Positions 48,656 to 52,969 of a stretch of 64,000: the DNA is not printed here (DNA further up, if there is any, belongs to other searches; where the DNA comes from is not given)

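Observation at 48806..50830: Terminal NRPS thioesterase has Cys in place of the nucleophilic Ser, directly after a Thr-coded module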

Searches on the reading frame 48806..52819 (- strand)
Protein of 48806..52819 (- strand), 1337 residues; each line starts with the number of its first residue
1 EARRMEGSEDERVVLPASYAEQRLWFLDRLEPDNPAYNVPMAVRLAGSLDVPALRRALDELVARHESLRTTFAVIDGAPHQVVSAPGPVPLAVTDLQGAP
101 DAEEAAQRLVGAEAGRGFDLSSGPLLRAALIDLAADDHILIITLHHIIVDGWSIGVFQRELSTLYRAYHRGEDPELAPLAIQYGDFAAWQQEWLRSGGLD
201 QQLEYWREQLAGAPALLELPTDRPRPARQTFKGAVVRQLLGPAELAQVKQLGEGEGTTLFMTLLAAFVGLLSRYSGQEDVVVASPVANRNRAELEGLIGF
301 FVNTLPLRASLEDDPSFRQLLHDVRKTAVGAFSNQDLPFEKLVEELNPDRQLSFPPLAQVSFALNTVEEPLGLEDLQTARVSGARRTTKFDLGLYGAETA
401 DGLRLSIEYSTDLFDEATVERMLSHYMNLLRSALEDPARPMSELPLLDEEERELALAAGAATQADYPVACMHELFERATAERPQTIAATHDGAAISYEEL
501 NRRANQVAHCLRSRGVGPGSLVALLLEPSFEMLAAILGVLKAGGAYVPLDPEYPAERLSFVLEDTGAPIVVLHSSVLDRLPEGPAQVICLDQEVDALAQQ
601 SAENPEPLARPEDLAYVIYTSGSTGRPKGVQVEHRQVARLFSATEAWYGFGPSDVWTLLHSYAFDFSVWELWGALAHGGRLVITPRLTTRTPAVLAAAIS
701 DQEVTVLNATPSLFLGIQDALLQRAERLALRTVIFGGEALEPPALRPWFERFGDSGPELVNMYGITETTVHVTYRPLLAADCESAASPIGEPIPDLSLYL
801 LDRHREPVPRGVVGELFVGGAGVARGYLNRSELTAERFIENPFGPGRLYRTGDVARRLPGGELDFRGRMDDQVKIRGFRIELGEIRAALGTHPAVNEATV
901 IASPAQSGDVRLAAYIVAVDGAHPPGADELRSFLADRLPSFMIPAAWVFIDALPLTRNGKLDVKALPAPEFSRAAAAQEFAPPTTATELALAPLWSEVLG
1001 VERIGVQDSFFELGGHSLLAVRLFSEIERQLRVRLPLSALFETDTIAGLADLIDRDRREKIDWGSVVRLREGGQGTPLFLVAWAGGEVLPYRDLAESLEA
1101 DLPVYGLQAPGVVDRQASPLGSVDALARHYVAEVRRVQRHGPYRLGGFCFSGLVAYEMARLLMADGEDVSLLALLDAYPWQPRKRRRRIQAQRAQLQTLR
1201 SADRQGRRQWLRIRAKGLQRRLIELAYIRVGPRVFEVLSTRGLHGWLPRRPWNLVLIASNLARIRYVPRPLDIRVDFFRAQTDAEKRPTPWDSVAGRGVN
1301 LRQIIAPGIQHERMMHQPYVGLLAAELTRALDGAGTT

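Call 40: search_solved_structures(query=window:48806-52819:-, max_evalue=1e-20)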
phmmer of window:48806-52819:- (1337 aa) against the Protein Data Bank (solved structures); distinct sequences matched with E-value up to 1e-20: 164 (the best 60 are shown).
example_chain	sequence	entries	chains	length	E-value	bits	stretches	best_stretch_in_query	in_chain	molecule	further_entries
6mfz_A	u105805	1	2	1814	1.9e-302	1009.7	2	10-1053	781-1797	Linear gramicidin synthase subunit A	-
9be3_A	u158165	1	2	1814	2.3e-302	1009.5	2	10-1053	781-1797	Linear gramicidin synthase subunit A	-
9meh_A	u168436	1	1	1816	2.3e-302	1009.4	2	10-1053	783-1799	Linear gramicidin synthase subunit A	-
9be4_A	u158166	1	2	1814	8.6e-302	1007.5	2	10-1053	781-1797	Linear gramicidin synthase subunit A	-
6mfy_A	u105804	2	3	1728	1.2e-284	950.8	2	10-977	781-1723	Linear gramicidin synthase subunit A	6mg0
6p1j_A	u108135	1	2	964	1.4e-231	774.9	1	16-966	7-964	Txo2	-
5u89_A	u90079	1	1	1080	4e-226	756.9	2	449-1056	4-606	Amino acid adenylation domain protein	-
8xjz_C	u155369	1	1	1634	4.8e-224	750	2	14-1075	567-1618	Peptide synthetase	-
6oyf_A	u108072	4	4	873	2.1e-202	678.3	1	16-877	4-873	Txo1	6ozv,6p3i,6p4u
9lcq_A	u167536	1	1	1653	9.6e-187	626.4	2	14-1056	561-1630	PvdL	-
9lcp_A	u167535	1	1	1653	1.6e-186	625.7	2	14-1056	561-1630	PvdL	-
9lco_A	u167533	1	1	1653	6.1e-186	623.7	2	14-1056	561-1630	PvdL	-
6n8e_A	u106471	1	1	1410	1.8e-177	595.7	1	13-1173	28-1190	holo-ObiF1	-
9up2_A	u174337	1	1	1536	2.6e-175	588.5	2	15-1054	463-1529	PvdL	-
8hlk_A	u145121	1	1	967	2.8e-174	585.1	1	12-970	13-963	Microcystin synthetase B (Fragment)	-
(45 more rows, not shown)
